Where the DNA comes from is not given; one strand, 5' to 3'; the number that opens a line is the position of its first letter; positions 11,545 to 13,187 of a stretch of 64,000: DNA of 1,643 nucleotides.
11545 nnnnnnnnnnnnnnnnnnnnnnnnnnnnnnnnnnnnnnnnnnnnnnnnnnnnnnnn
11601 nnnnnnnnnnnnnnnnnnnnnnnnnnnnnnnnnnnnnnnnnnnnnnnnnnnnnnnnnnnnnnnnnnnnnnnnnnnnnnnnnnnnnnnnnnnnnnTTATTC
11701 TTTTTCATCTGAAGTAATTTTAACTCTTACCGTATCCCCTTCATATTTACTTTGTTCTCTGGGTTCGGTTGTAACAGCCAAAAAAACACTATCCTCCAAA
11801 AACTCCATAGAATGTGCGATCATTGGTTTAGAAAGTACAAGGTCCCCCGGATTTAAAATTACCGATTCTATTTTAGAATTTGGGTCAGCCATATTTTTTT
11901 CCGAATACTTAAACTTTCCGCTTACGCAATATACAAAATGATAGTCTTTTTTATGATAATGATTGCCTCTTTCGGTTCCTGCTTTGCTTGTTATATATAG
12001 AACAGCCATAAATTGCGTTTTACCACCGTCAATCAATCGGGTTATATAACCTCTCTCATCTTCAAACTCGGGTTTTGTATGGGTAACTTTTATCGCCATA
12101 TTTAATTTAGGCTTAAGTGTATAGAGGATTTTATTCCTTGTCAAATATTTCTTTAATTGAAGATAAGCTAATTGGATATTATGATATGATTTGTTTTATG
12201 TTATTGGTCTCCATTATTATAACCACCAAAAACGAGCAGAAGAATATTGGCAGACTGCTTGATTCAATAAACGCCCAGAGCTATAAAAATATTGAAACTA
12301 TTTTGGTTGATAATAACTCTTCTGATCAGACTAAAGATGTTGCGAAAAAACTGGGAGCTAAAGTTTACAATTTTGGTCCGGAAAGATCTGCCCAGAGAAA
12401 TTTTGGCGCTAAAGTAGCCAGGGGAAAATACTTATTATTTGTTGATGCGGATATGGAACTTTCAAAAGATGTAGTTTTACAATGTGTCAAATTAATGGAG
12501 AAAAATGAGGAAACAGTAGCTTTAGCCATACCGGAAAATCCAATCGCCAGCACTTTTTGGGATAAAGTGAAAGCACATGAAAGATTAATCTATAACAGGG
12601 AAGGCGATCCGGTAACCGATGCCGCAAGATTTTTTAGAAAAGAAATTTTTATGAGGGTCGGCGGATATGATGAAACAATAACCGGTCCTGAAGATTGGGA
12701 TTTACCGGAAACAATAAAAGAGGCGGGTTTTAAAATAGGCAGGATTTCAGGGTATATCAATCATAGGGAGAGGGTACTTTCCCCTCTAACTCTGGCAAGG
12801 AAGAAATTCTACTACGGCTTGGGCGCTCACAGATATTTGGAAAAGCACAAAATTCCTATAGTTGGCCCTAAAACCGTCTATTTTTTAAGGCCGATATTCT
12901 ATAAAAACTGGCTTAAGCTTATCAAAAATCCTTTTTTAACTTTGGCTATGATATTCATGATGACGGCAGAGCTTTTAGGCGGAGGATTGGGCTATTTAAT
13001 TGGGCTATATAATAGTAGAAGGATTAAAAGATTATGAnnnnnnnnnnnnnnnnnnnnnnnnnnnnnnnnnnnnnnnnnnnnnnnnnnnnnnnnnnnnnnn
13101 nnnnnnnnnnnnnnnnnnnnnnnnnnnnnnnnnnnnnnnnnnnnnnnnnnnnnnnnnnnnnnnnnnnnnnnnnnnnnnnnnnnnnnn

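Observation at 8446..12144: Candidate branched-chain (C-methylated) deoxy/pentose sugar module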

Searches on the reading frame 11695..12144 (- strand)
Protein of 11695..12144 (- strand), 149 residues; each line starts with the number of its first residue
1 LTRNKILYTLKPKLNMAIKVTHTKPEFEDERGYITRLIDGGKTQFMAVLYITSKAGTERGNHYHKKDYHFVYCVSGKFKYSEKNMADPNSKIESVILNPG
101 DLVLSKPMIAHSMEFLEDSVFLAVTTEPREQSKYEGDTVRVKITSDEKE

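Call 4: search_protein_families(library=pfam, proteins=[window:11695-12144:-], max_evalue=0.01)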
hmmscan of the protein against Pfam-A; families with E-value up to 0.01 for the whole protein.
window:11695-12144:- (149 aa): 4 families
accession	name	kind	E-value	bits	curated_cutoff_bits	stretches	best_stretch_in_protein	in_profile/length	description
PF05523.17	FdtA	-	1.7e-07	31.5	23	1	25-134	9-119/131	WxcM-like, C-terminal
PF14667.12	Polysacc_synt_C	-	3.1e-06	27.7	28.7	1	28-117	2-89/111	Polysaccharide biosynthesis C-terminal domain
PF07883.17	Cupin_2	-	1e-05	25.6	27.2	1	52-118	4-61/70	Cupin domain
PF02311.25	AraC_binding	-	0.0047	17.1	21.1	1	54-115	11-63/135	AraC-like ligand binding domain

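Call 5: search_protein_families(library=ncbifam, proteins=[window:11695-12144:-], max_evalue=0.001)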
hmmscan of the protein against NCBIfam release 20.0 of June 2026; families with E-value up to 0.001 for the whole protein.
window:11695-12144:- (149 aa): 0 families

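Call 8: search_solved_structures(query=window:11695-12144:-, max_evalue=1, show_alignments=3)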
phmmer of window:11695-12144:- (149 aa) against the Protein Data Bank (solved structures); distinct sequences matched with E-value up to 1: 19.
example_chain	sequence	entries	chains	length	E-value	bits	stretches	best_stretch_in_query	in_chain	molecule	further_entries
4zu7_A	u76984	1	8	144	0.0004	23.6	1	26-134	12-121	QdtA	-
4o9e_A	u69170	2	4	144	0.021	18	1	44-134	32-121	QdtA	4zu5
2pa7_A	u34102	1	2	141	0.045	17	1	27-134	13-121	DTDP-6-deoxy-3,4-keto-hexulose isomerase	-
6ufi_A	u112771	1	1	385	0.047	16.9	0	33-80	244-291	Cupin domain-containing protein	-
7zvm_A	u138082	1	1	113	0.051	16.8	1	57-113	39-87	Mannose-6-phosphate isomerase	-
4met_A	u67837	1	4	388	0.13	15.5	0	33-80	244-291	Oxalate decarboxylase OxdC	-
7zvy_G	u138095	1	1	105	0.14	15.4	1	60-121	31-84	Cupin_2 domain-containing protein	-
7zvy_E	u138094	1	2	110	0.14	15.3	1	60-121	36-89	Cupin_2 domain-containing protein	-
7zvy_B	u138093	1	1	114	0.15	15.2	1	60-121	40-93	Cupin_2 domain-containing protein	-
7zvy_A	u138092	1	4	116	0.16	15.2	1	59-121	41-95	Cupin_2 domain-containing protein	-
6tzp_A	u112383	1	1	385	0.17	15.1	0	33-80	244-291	Oxalate decarboxylase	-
2uya_A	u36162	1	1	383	0.21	14.8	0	33-80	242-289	OXALATE DECARBOXYLASE OXDC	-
5vg3_A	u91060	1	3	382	0.22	14.7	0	33-80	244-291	Oxalate decarboxylase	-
3s0m_A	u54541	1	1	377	0.23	14.7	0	33-80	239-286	Oxalate decarboxylase oxdC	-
1j58_A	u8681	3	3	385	0.23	14.7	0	33-80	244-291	YVRK PROTEIN | OXALATE DECARBOXYLASE OXDC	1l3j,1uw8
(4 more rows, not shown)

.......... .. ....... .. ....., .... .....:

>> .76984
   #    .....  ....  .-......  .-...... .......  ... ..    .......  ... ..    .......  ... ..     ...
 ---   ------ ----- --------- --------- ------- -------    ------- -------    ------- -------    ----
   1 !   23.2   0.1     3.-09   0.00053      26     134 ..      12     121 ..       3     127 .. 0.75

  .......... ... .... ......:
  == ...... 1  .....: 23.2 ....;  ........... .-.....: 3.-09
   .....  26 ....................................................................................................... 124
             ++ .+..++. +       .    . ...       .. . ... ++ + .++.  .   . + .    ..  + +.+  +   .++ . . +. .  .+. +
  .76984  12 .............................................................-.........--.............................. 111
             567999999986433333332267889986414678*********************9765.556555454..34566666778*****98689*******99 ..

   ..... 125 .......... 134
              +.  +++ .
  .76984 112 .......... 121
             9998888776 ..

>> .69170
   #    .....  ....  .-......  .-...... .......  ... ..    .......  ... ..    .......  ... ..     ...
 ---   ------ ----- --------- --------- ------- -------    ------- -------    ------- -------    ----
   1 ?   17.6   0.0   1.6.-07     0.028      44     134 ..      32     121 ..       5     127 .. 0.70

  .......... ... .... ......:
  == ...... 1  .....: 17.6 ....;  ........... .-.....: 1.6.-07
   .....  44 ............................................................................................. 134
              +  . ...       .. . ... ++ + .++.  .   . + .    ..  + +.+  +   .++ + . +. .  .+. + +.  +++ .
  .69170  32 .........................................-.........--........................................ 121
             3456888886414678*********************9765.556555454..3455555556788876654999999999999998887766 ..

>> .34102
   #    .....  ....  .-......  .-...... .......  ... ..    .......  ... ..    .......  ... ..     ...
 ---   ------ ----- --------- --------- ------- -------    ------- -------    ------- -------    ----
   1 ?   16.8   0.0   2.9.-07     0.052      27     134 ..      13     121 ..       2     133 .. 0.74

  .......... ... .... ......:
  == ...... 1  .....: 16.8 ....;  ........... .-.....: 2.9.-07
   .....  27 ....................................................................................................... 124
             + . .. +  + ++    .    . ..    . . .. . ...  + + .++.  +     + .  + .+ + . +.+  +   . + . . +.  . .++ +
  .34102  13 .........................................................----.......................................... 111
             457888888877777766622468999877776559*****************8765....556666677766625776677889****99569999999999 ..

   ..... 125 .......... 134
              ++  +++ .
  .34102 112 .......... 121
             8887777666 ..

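Call 36: search_solved_structures(query=A2, max_evalue=0.01, show_alignments=2)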
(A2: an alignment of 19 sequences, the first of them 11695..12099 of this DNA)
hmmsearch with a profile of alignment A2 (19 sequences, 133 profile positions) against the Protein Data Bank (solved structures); distinct sequences matched with E-value up to 0.01: 21.
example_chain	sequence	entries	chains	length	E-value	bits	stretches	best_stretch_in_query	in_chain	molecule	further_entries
4zu7_A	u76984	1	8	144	3.4e-06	30.3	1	15-122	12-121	QdtA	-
6ufi_A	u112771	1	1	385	4.4e-05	26.7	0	38-108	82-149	Cupin domain-containing protein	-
4met_A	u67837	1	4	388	0.0001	25.5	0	38-108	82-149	Oxalate decarboxylase OxdC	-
2pa7_A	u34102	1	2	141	0.00018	24.7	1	8-122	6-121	DTDP-6-deoxy-3,4-keto-hexulose isomerase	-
6tzp_A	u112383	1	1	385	0.00034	23.8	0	38-108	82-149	Oxalate decarboxylase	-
3s0m_A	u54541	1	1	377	0.00048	23.3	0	38-108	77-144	Oxalate decarboxylase oxdC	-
5vg3_A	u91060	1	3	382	0.00051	23.3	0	38-108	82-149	Oxalate decarboxylase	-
5hi0_A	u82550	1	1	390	0.00052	23.2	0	38-108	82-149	Oxalate decarboxylase OxdC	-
1j58_A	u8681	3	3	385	0.00052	23.2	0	38-108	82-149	YVRK PROTEIN | OXALATE DECARBOXYLASE OXDC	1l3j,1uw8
2uyb_A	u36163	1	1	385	0.00053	23.2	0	38-108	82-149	OXALATE DECARBOXYLASE OXDC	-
2uya_A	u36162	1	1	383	0.00054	23.2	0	38-108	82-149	OXALATE DECARBOXYLASE OXDC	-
2v09_A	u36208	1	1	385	0.00054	23.2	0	38-108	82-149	OXALATE DECARBOXYLASE OXDC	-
2uy9_A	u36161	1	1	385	0.00054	23.2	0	38-108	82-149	OXALATE DECARBOXYLASE OXDC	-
2vqa_A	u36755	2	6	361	0.00066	22.9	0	39-102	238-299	SLL1358 PROTEIN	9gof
2b9u_A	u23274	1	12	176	0.00066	22.9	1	14-114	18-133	hypothetical dTDP-4-dehydrorhamnose 3,5-epimerase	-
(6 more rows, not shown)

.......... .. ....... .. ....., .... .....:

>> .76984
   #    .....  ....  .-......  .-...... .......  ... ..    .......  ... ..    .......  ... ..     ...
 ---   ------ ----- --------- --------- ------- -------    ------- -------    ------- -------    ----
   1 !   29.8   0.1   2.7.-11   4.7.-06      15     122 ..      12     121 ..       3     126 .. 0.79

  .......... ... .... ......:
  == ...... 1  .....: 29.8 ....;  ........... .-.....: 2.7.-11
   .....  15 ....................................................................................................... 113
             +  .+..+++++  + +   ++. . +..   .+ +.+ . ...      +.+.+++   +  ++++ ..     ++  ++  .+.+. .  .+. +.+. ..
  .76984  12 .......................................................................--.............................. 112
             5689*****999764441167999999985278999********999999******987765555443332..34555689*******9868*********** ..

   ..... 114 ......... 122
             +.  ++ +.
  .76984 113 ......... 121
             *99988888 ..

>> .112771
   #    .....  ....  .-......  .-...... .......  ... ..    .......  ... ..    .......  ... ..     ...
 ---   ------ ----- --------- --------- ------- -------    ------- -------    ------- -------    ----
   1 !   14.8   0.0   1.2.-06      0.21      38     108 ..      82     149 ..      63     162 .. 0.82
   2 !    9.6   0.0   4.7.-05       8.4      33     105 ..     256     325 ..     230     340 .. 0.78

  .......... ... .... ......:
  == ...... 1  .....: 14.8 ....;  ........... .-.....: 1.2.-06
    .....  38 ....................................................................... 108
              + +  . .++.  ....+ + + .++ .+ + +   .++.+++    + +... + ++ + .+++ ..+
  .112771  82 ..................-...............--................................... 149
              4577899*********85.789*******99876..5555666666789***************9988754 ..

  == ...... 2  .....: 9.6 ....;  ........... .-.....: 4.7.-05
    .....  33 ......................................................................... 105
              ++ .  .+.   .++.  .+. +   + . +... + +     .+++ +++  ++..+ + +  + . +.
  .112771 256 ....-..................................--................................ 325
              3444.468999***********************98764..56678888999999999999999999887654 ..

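Call 77: predict_structure(alignment_id=A5)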
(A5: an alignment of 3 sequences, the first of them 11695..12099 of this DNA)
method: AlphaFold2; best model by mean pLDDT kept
length: 134 residues; sequences in the alignment: 3
mean_pLDDT: 69.6   pTM: 0.68
mean pLDDT of the five models: 69.6, 67.4, 59.5, 49.7, 46.0
residues with pLDDT >= 90: 20; 70-90: 58; 50-70: 23; < 50: 33
segments of 3 or more residues with pLDDT < 50: 5-29, 129-134
pLDDT, mean of each block of 10 residues (from residue 1): 45 37 43 78 80 80 91 88 83 85 86 65 58 39
secondary structure, 60 per line:
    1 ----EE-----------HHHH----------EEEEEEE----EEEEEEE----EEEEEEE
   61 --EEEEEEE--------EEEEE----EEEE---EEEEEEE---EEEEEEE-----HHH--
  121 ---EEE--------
elements in order: H18-21 E32-38 E43-49 E54-60 E63-69 E78-82 E87-90 E94-100 E104-110 E124-126

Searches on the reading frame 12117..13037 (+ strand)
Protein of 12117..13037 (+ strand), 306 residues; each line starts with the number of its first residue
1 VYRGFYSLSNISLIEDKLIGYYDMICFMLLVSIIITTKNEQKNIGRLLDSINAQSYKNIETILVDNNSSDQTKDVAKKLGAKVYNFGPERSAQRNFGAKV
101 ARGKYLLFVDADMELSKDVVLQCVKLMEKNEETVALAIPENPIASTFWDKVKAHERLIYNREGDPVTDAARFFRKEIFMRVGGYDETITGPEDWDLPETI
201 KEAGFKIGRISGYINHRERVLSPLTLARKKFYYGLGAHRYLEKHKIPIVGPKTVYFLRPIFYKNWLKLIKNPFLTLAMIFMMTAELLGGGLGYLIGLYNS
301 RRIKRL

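Call 4: search_protein_families(library=pfam, proteins=[window:12117-13037:+], max_evalue=0.01)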
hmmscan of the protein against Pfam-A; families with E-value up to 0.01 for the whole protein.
window:12117-13037:+ (306 aa): 4 families
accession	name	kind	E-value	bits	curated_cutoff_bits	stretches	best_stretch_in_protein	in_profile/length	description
PF00535.33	Glycos_transf_2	-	6.8e-28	98.1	23.3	1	32-161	1-139/168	Glycosyl transferase family 2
PF10111.15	Glyco_tranf_2_2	-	1.6e-12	47.9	27.3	1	32-203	1-202/276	Glycosyltransferase like family 2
PF13641.12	Glyco_tranf_2_3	-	2.6e-06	28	27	1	31-127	3-111/230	Glycosyltransferase like family 2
PF02709.20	Glyco_transf_7C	-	0.0022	18.1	23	1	173-216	26-71/78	N-terminal domain of galactosyltransferase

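Call 5: search_protein_families(library=ncbifam, proteins=[window:12117-13037:+], max_evalue=0.001)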
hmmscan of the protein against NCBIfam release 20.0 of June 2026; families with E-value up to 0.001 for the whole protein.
window:12117-13037:+ (306 aa): 20 families
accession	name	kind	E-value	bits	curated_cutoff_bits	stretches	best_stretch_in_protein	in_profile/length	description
TIGR04283.1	glyco_like_mftF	equivalog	1.1e-28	100.3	182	1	31-219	1-187/221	TIGR04283 family arsenosugar biosynthesis glycosyltransferase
TIGR03965.1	mycofact_glyco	equivalog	8.6e-16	57.8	280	2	31-115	76-167/467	mycofactocin biosynthesis glycosyltransferase MftF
NF041875.1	EPS_EpsD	equivalog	8.7e-15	54.9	370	1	31-206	1-195/325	exopolysaccharide biosynthesis glycosyltransferase EpsD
NF007482.0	PRK10073.1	equivalog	6.7e-13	48.3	423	1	30-135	7-118/334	glycosyltransferase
NF047683.1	TeichurnBiosyTuaG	equivalog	1.6e-11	44.4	400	1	28-135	5-119/252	teichuronic acid biosynthesis protein TuaG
TIGR03937.1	PgaC_IcaA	equivalog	3.5e-10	39.4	422.3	1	30-136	46-159/407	poly-beta-1,6-N-acetyl-D-glucosamine synthase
NF050050.1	ProtGlycPglI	equivalog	1.3e-09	37.9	500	1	30-129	3-110/306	GalNAc(5)-diNAcBac-PP-undecaprenol beta-1,3-glucosyltransferase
TIGR04182.1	glyco_TIGR04182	equivalog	1.3e-09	37.9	325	1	31-114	2-84/293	S-layer glycoprotein N-glycosyltransferase AglJ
NF010496.0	PRK13915.1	equivalog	1.4e-08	34.2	262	1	31-114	33-128/307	glucosyl-3-phosphoglycerate synthase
NF045692.1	OglycostaseCruG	equivalog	3.9e-08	32.6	600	1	30-80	42-92/386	2'-O-glycosyltransferase CruG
TIGR03469.1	HpnB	hypoth_equivalog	4.9e-08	32.4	379.25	1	31-82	46-98/386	hopene-associated glycosyltransferase HpnB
TIGR03111.1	glyc2_xrt_Gpos1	hypoth_equivalog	4.6e-07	29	363.95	1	29-136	49-165/439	TIGR03111 family XrtG-associated glycosyltransferase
NF038302.1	EPS_HpsE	equivalog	7.3e-07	28.4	300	1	31-135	3-119/307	hormogonium polysaccharide biosynthesis glycosyltransferase HpsE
NF038299.1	EPS_HpsN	equivalog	7.7e-07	28.4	425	1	30-137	2-116/317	hormogonium polysaccharide biosynthesis glycosyltransferase HpsN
NF041394.1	GtaseAglG_Halo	equivalog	1.8e-06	27.5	440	1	31-135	3-114/304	glucosyl-dolichyl phosphate glucuronosyltransferase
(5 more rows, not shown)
